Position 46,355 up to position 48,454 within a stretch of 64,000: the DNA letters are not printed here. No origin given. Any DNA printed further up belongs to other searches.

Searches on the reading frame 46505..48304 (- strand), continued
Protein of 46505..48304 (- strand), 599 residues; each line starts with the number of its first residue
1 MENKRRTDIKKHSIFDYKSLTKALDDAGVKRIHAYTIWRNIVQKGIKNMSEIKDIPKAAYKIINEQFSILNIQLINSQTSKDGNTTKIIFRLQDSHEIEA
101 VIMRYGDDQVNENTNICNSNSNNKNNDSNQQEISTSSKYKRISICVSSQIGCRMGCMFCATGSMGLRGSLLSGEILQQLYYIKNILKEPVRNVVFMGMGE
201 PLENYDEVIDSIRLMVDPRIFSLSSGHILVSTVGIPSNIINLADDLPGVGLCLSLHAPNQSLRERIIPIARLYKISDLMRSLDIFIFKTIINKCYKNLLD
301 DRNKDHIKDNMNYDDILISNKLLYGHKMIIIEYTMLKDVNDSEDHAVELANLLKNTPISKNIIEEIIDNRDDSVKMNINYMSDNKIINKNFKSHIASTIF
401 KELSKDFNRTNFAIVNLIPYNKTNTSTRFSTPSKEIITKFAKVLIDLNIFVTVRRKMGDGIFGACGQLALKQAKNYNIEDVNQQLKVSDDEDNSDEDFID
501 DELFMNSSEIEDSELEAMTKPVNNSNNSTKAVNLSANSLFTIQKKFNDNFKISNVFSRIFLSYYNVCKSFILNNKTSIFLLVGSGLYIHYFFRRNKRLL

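Call 19: find_homologous_proteins(query=A1, max_evalue=1e-10)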
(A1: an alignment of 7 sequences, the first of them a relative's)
Query A1 (7 sequences) (466 aa, profile of the alignment): 7446 proteins with E <= 1e-10 among 8000 candidates; the best 120 are listed.
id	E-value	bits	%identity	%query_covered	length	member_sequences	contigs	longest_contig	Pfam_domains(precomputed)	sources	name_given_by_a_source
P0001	2.8e-205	701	34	82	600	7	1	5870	PF04055.28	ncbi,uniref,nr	ncbi:hypothetical protein [Cryptosporidium hominis TU502]|uniref:hypothetical protein n=1 Tax=Crypto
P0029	1.0e-202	692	100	100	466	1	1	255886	PF04055.28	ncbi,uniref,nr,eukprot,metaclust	ncbi:unnamed protein product [Vitrella brassicaformis CCMP3155]|uniref:Radical SAM core domain-conta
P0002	2.1e-201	688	34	82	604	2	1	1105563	PF04055.28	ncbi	ncbi:Ribosomal RNA large subunit methyltransferase RlmN/Cfr with Radical SAM domain [Cryptosporidium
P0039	2.5e-201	688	57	83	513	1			PF04055.28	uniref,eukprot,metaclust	uniref:Radical SAM core domain-containing protein n=1 Tax=Chromera velia CCMP2878 TaxID=1169474 RepI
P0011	6.7e-199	680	34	94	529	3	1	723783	PF04055.28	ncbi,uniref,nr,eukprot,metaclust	ncbi:radical SAM domain-containing protein [Cryptosporidium muris RN66]|uniref:Radical SAM domain-co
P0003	3.0e-194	664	33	82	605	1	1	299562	PF04055.28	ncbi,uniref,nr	ncbi:radical SAM domain-containing [Cryptosporidium sp. chipmunk genotype I]|uniref:radical SAM doma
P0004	3.1e-191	654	34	81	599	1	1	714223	PF04055.28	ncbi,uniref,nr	ncbi:uncharacterized protein cubi_01588 [Cryptosporidium ubiquitum]|uniref:Radical SAM core domain-c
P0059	6.9e-191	653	41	80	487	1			PF04055.28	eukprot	eukprot:GHVH01000222.1.p1 GENE.GHVH01000222.1~~GHVH01000222.1.p1 ORF type:complete len:488 (-),score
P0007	1.8e-187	642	35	82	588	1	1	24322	PF04055.28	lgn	-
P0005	1.3e-184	633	42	67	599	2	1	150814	PF04055.28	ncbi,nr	ncbi:putative transmembrane protein [Cryptosporidium canis]|nr:putative transmembrane protein [Crypt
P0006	1.4e-184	633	41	67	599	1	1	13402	PF04055.28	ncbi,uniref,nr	ncbi:putative transmembrane protein [Cryptosporidium canis]|uniref:Transmembrane protein n=1 Tax=Cry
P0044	3.3e-165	569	50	78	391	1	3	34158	PF04055.28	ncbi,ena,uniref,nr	ncbi:MAG: hypothetical protein KVP17_003704 [Porospora cf. gigantea B]|uniref:uncharacterized protei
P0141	2.2e-162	559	56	81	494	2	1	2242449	PF04055.28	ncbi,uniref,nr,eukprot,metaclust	ncbi:23S rRNA methyltransferase [Spizellomyces punctatus DAOM BR117]|uniref:23S rRNA methyltransfera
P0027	2.3e-160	553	52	80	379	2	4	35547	PF04055.28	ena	-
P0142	5.9e-160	551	55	88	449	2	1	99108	PF04055.28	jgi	jgi:sorting nexin-8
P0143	6.0e-160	551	56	82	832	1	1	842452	PF04055.28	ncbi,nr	ncbi:sorting nexin [Gaertneriomyces sp. JEL0708]|nr:sorting nexin [Gaertneriomyces sp. JEL0708]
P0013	3.5e-159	549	56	83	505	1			PF04055.28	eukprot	eukprot:m.211658 g.211658 ORF g.211658 m.211658 type:complete len:506 (-) comp13785_c3_seq53:3852-53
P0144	9.0e-159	547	54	85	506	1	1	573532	PF04055.28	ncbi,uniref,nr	ncbi:uncharacterized protein EV422DRAFT_536625 [Fimicolochytrium jonesii]|uniref:uncharacterized pro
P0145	1.1e-158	547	57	82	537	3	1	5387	PF04055.28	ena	-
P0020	5.4e-158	545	64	60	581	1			PF04055.28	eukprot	eukprot:m.75719 g.75719 ORF g.75719 m.75719 type:complete len:582 (-) comp14490_c0_seq4:147-1892(-)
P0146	1.1e-157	544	62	81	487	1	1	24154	PF04055.28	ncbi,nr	ncbi:sorting nexin [Borealophlyctis nickersoniae]|nr:sorting nexin [Borealophlyctis nickersoniae]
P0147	2.3e-157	543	56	83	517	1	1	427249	PF04055.28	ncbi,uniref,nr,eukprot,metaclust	ncbi:radical SAM domain-containing protein [Salpingoeca rosetta]|uniref:Radical SAM domain-containin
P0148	3.9e-157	542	48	88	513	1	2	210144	PF04055.28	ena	-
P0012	4.5e-157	542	55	85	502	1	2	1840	PF04055.28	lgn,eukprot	eukprot:gene8640-1047_t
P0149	5.6e-157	541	57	83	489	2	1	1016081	PF04055.28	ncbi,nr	ncbi:hypothetical protein DFJ77DRAFT_548823 [Powellomyces hirtus]|nr:hypothetical protein DFJ77DRAFT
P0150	5.7e-157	541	59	82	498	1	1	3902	PF04055.28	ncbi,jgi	jgi:23S rRNA (adenine(2503)-C(2))-methyltransferase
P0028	1.2e-156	540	60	82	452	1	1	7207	PF04055.28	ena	-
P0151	4.8e-156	538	60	84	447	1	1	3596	PF04055.28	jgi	jgi:23S rRNA (adenine(2503)-C(2))-methyltransferase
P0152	5.4e-156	538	62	85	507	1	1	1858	PF04055.28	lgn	-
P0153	7.1e-156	538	55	83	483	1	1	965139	PF04055.28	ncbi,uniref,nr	ncbi:uncharacterized protein BJ171DRAFT_501161 [Polychytrium aggregatum]|uniref:uncharacterized prot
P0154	7.2e-156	538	54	95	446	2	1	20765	PF04055.28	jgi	jgi:sorting nexin-8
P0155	8.7e-156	538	58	83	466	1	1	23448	PF04055.28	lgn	-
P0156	2.7e-155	536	55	81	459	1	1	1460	PF04055.28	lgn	-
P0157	3.3e-155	536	56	86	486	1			PF04055.28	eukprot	eukprot:m.299503 g.299503 ORF g.299503 m.299503 type:complete len:487 (-) comp14149_c0_seq1:184-1644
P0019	7.8e-155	534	54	85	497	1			PF04055.28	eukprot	eukprot:m.1065271 g.1065271 ORF g.1065271 m.1065271 type:complete len:498 (-) comp24219_c1_seq13:831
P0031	1.3e-154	534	57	86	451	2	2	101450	PF04055.28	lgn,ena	-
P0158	1.5e-154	533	59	80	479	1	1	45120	PF04055.28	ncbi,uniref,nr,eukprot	ncbi:radical SAM domain-containing protein [Cardiosporidium cionae]|uniref:Radical SAM domain-contai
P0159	3.3e-154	532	52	85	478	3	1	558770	PF04055.28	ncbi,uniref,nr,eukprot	ncbi:hypothetical protein BCR33DRAFT_850837 [Rhizoclosmatium globosum]|uniref:Radical SAM core domai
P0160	4.2e-154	532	57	83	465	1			PF04055.28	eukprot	eukprot:TRINITY_DN5659_c0_g1_i1.p1 TRINITY_DN5659_c0_g1~~TRINITY_DN5659_c0_g1_i1.p1 ORF type:complet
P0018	5.1e-154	532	56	86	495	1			PF04055.28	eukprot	eukprot:m.32659 g.32659 ORF g.32659 m.32659 type:complete len:496 (-) comp9543_c0_seq1:217-1704(-)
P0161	6.2e-154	531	53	83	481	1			PF04055.28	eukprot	eukprot:m.230960 g.230960 ORF g.230960 m.230960 type:complete len:482 (+) comp33591_c2_seq1:205-1650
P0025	2.1e-153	530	58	82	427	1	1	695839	PF04055.28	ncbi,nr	ncbi:hypothetical protein EDD86DRAFT_205479 [Gorgonomyces haynaldii]|nr:hypothetical protein EDD86DR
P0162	3.4e-153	529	46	97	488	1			PF04055.28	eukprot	eukprot:m.65943 g.65943 ORF g.65943 m.65943 type:complete len:489 (+) comp11770_c0_seq1:289-1755(+)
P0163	5.2e-153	528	50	93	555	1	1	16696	PF04055.28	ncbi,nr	ncbi:sorting nexin [Quaeritorhiza haematococci]|nr:sorting nexin [Quaeritorhiza haematococci]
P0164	8.2e-153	528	54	88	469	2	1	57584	PF04055.28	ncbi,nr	ncbi:hypothetical protein BC833DRAFT_565352 [Globomyces pollinis-pini]|nr:hypothetical protein BC833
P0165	9.8e-153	528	53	86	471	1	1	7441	PF04055.28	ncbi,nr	ncbi:UNVERIFIED_CONTAM: sorting nexin [Siphonaria sp. JEL0065]|nr:sorting nexin [Siphonaria sp. JEL0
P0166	1.0e-152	527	56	86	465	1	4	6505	PF04055.28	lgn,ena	-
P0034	1.2e-152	527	57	82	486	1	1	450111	PF04055.28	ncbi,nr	ncbi:sorting nexin [Rhizophlyctis rosea]|nr:sorting nexin [Rhizophlyctis rosea]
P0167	1.4e-152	527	59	81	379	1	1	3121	PF04055.28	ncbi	ncbi:hypothetical protein BDK51DRAFT_23999, partial [Blyttiomyces helicus]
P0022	2.0e-152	527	48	82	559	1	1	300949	PF04055.28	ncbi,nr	ncbi:radical SAM domain-containing protein [Zopfochytrium polystomum]|nr:radical SAM domain-containi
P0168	6.3e-152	525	51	96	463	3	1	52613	PF04055.28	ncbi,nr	ncbi:sorting nexin [Entophlyctis luteolus]|nr:sorting nexin [Entophlyctis luteolus]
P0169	7.3e-152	525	58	85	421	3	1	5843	PF04055.28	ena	-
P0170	8.7e-152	524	50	83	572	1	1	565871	PF04055.28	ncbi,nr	ncbi:hypothetical protein BJ742DRAFT_802237 [Cladochytrium replicatum]|nr:hypothetical protein BJ742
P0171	1.5e-151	524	53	93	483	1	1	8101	PF04055.28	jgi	jgi:sorting nexin-8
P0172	2.2e-151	523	54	83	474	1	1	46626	PF04055.28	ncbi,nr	ncbi:sorting nexin [Chytriomyces hyalinus]|nr:sorting nexin [Chytriomyces hyalinus]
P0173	2.3e-151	523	54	83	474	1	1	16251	PF04055.28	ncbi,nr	ncbi:sorting nexin [Chytriomyces hyalinus]|nr:sorting nexin [Chytriomyces hyalinus]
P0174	2.4e-151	523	56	81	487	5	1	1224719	PF04055.28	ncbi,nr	ncbi:sorting nexin [Geranomyces variabilis]|nr:sorting nexin [Geranomyces variabilis]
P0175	2.8e-151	523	54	83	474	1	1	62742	PF04055.28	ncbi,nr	ncbi:sorting nexin [Chytriomyces hyalinus]|nr:sorting nexin [Chytriomyces hyalinus]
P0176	3.7e-151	522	57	84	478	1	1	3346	PF04055.28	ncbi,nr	ncbi:sorting nexin [Kappamyces sp. JEL0680]|nr:sorting nexin [Kappamyces sp. JEL0680]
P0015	9.3e-151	521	57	80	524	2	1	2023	PF04055.28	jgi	-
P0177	1.0e-150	521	60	81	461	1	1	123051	PF04055.28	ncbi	ncbi:hypothetical protein BC831DRAFT_461363, partial [Entophlyctis helioformis]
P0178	1.5e-150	520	54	81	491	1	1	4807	PF04055.28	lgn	-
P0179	3.2e-150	519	56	82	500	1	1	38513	PF04055.28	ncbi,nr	ncbi:sorting nexin [Thoreauomyces humboldtii]|nr:sorting nexin [Thoreauomyces humboldtii]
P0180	6.1e-149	515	50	87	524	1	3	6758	PF04055.28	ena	-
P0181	1.4e-148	514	52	86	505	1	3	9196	PF04055.28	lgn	-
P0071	1.6e-148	514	61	75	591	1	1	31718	PF04055.28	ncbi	ncbi:sorting nexin, partial [Phlyctochytrium bullatum]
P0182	2.5e-148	513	53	82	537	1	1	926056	PF04055.28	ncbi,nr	ncbi:hypothetical protein DFS34DRAFT_502808 [Phlyctochytrium arcticum]|nr:hypothetical protein DFS34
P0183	5.9e-148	512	49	87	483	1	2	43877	PF04055.28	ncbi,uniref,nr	ncbi:sorting nexin [Clydaea vesicula]|uniref:Sorting nexin n=1 Tax=Clydaea vesicula TaxID=447962 Rep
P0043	1.2e-147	511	54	84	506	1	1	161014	PF04055.28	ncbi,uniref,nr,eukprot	ncbi:hypothetical protein CXG81DRAFT_10493 [Caulochytrium protostelioides]|uniref:Radical SAM core d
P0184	2.2e-147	510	53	81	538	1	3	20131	PF04055.28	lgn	-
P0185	2.2e-147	510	48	90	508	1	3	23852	PF04055.28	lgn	-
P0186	6.7e-147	508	49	81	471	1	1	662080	PF04055.28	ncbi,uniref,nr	ncbi:hypothetical protein SmJEL517_g02037 [Synchytrium microbalum]|uniref:Radical SAM core domain-co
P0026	1.9e-146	507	58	73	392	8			PF04055.28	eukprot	eukprot:GHVT01047642.1.p1 GENE.GHVT01047642.1~~GHVT01047642.1.p1 ORF type:complete len:393 (-),score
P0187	2.8e-146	506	52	83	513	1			PF04055.28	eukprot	eukprot:Clim_evm121s134 gene=Clim_evmTU121s134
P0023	3.5e-146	506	48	86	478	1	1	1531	PF04055.28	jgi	jgi:adenine C2-methylase RlmN of 23S rRNA A2503 and tRNA A37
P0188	4.8e-146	505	56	79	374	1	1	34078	PF04055.28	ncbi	ncbi:sorting nexin, partial [Irineochytrium annulatum]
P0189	8.8e-146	505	58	81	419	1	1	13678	PF04055.28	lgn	-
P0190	1.0e-145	504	51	83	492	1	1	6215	PF04055.28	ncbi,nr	ncbi:sorting nexin [Nowakowskiella sp. JEL0078]|nr:sorting nexin [Nowakowskiella sp. JEL0078]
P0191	1.9e-145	504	51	86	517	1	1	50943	PF04055.28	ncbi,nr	ncbi:hypothetical protein BC830DRAFT_1168290 [Chytriomyces sp. MP71]|nr:hypothetical protein BC830DR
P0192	2.4e-145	503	56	86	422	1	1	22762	PF04055.28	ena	-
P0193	1.3e-144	501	56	82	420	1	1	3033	PF04055.28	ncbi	ncbi:sorting nexin, partial [Rhizophlyctis rosea]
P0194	1.8e-144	500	54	86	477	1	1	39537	PF04055.28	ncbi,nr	ncbi:sorting nexin [Dinochytrium kinnereticum]|nr:sorting nexin [Dinochytrium kinnereticum]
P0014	6.0e-144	499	47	87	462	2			PF04055.28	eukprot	eukprot:CAMPEP_0184494270 /NCGR_PEP_ID=MMETSP0113_2-20130426/28296_1 /TAXON_ID=91329 /ORGANISM="Norr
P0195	9.0e-144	498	51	85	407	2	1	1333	PF04055.28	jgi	-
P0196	1.4e-142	494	38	83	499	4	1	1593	PF04055.28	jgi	-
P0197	1.4e-142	494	38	83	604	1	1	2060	PF04055.28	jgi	-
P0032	1.1e-141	491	57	71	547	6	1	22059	PF04055.28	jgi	jgi:23S rRNA (adenine(2503)-C(2))-methyltransferase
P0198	2.2e-141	490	58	54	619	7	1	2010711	PF04055.28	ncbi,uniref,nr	ncbi:radical SAM domain-containing protein [Toxoplasma gondii CAST]|uniref:Radical SAM domain-contai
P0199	2.8e-141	490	58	54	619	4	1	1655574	PF04055.28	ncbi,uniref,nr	ncbi:radical SAM domain-containing protein [Toxoplasma gondii MAS]|uniref:Radical SAM domain-contain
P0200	2.0e-140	487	52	82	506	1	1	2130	PF04055.28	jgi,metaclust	metaclust:\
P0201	4.0e-140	486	53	82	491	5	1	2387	PF04055.28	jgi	jgi:sorting nexin-8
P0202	5.5e-138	479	64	66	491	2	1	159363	PF04055.28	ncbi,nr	ncbi:hypothetical protein BASA60_007543 [Batrachochytrium salamandrivorans]|nr:hypothetical protein 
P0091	8.5e-138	478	53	71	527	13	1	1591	PF04055.28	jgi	-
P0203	9.5e-138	478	48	81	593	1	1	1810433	PF04055.28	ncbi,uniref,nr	ncbi:radical SAM domain-containing protein [Besnoitia besnoiti]|uniref:Radical SAM domain-containing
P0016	1.3e-137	478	49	81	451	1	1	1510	PF04055.28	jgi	-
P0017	3.0e-135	470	49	81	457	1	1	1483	PF04055.28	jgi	-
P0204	3.0e-134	467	58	69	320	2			PF04055.28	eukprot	eukprot:comp18623_c0_seq2/m.20215 comp18623_c0_seq2/g.20215 ORF comp18623_c0_seq2/g.20215 comp18623_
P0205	7.8e-134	465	58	70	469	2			PF04055.28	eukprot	eukprot:Lankesteria_metandrocarpae@DN4357_c0_g1_i3.p1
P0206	4.2e-133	463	61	67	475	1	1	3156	PF04055.28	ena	-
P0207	1.3e-132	461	48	84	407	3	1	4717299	PF04055.28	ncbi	ncbi:hypothetical protein ABBQ38_004490 [Trebouxia sp. C0009 RCD-2024]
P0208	1.8e-132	461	47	81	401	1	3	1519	PF04055.28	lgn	-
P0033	4.0e-132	460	47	81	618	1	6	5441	PF04055.28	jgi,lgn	-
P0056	4.8e-132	459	50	77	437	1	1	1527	PF04055.28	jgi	-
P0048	8.5e-132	458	44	85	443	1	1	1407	PF04055.28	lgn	-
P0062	1.3e-131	458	46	84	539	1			PF04055.28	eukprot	eukprot:gene11374-23807_t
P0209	1.6e-131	458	41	83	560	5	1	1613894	PF04055.28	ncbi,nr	ncbi:hypothetical protein MP228_003553 [Amoeboaphelidium protococcarum]|nr:hypothetical protein MP22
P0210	3.8e-131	456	47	81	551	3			PF04055.28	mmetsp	mmetsp:Transcript_22946/g.59959 ORF Transcript_22946/g.59959 Transcript_22946/m.59959 type:complete 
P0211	3.9e-131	456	49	85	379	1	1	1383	PF04055.28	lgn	-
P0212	5.1e-131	456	49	81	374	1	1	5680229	PF04055.28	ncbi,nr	ncbi:hypothetical protein BSKO_10395 [Bryopsis sp. KO-2023]|nr:hypothetical protein BSKO_10395 [Bryo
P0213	5.3e-131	456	47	81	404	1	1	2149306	PF04055.28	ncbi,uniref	ncbi:hypothetical protein WJX72_009538 [[Myrmecia] bisecta]|uniref:Radical SAM core domain-containin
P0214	5.4e-131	456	42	97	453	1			PF04055.28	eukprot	eukprot:TRINITY_DN1615_c2_g1_i2.p1 TRINITY_DN1615_c2_g1~~TRINITY_DN1615_c2_g1_i2.p1 ORF type:complet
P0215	2.1e-130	454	46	83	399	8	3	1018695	PF04055.28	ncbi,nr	ncbi:hypothetical protein WJX79_010357 [Trebouxia sp. C0005]|nr:MAG: radical SAM domain-containing [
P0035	2.3e-130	454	48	86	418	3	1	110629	PF04055.28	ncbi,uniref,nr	ncbi:hypothetical protein P43SY_009622 [Pythium insidiosum]|uniref:Radical SAM core domain-containin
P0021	2.8e-130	453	46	83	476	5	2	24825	PF04055.28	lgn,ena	-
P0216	5.0e-130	453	49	85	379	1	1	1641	PF04055.28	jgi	-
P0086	5.4e-130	453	46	85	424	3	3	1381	PF04055.28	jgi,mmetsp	mmetsp:Transcript_1090/g.1423 ORF Transcript_1090/g.1423 Transcript_1090/m.1423 type:complete len:42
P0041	6.6e-130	452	45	82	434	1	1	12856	PF04055.28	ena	-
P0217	7.0e-130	452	47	81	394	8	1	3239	PF04055.28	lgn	-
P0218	7.1e-130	452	45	81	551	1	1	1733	PF04055.28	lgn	-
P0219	1.3e-129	451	47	81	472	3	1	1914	PF04055.28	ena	-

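Call 20: find_related_loci(query=A1, collection=genome_contigs, flank=600)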
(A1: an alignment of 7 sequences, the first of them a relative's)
Query A1 (466 aa) in genome_contigs; peptide patterns used: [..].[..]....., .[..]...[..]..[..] (x = any residue, [..] = any of these).
600 stretches matched a pattern (row limit reached: there are more); 596 encode a relative of the query (tblastn E <= 1e-3); the best 80 are kept; 80 distinct loci.
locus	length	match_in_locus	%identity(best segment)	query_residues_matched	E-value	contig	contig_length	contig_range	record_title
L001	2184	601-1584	35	11-383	1e-68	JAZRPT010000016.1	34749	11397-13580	MAG: Faecalimonas sp. isolate T1900045371_YK20190061.MAGScoT_cleanbin_000045 SGB_6859_k141_2192021, whole genome shotgun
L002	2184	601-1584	36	11-383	2e-68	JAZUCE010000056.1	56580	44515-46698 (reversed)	MAG: Faecalimonas sp. isolate T1900045314_YK20190003.MAGScoT_cleanbin_000053 SGB_6275_k141_2218174, whole genome shotgun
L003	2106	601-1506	43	79-398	3e-68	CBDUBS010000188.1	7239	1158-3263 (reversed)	MAG TPA_asm: uncultured bacterium isolate ERR2431955_concoct_33 genome assembly, contig: ERZ23878311.8306, whole genome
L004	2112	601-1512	37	41-383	4e-67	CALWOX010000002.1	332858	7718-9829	MAG: uncultured Lachnospiraceae bacterium isolate BRZ_FG__bin47 genome assembly, contig: BRZ_FG__NODE_16_length_332858_c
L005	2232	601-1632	37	14-383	5e-67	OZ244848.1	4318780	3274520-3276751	MAG: Chloroflexota bacterium isolate 63517e8d-ff5b-49d2-9bcc-bc3416bcaf89 genome assembly, chromosome: 1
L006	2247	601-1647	35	4-383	2e-66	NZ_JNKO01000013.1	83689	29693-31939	Oribacterium sp. P6A1 T515DRAFT_scaffold00013.13_C, whole genome shotgun sequence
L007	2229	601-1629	35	6-387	3e-65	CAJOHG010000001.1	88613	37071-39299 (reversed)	uncultured Selenomonadaceae bacterium isolate Red_deer_4_mag_143 genome assembly, contig: scaffold_330, whole genome sho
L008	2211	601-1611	35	7-383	5e-65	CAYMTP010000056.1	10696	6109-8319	MAG TPA_asm: uncultured Lachnobacterium sp. isolate SRP315200_co1_99 genome assembly, contig: NODE_13752_length_10696_co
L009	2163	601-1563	37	33-383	1e-64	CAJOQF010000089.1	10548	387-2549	uncultured Eubacterium sp. isolate Rumen_Coassembly_mag_266 genome assembly, contig: k87_5329608, whole genome shotgun s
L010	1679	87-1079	33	18-383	9e-65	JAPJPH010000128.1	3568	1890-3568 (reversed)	MAG: Anaerococcus sp. isolate RAGGC_136 NODE_7968_length_3568_cov_5.737831, whole genome shotgun sequence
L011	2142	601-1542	36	25-383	4e-66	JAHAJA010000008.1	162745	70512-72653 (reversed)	MAG: Clostridiales bacterium isolate L3_098_000G1_dasL3_098_000G1_metabat.metabat.68 L3_098_000G1_scaffold_54, whole gen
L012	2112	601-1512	35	41-383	5e-64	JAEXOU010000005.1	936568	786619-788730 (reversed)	MAG: Bacillota bacterium isolate OH_HBrB_158 k127_1271705, whole genome shotgun sequence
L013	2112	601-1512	35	41-383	3e-64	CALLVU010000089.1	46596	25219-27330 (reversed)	MAG TPA_asm: uncultured Lachnoanaerobaculum sp. isolate ERR589484_bin.16_CONCOCT_v1.1_MAG genome assembly, contig: ERZ77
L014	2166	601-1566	35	22-383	3e-64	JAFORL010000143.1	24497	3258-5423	MAG: Lachnospiraceae bacterium isolate RGIG731 Dairy_cattle_Omasum-3__c668794, whole genome shotgun sequence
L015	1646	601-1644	36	31-384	8e-64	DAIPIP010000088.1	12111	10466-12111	MAG TPA_asm: Opitutaceae bacterium isolate CTOTU7304 NODE_6987_length_12111_cov_7.307482, whole genome shotgun sequence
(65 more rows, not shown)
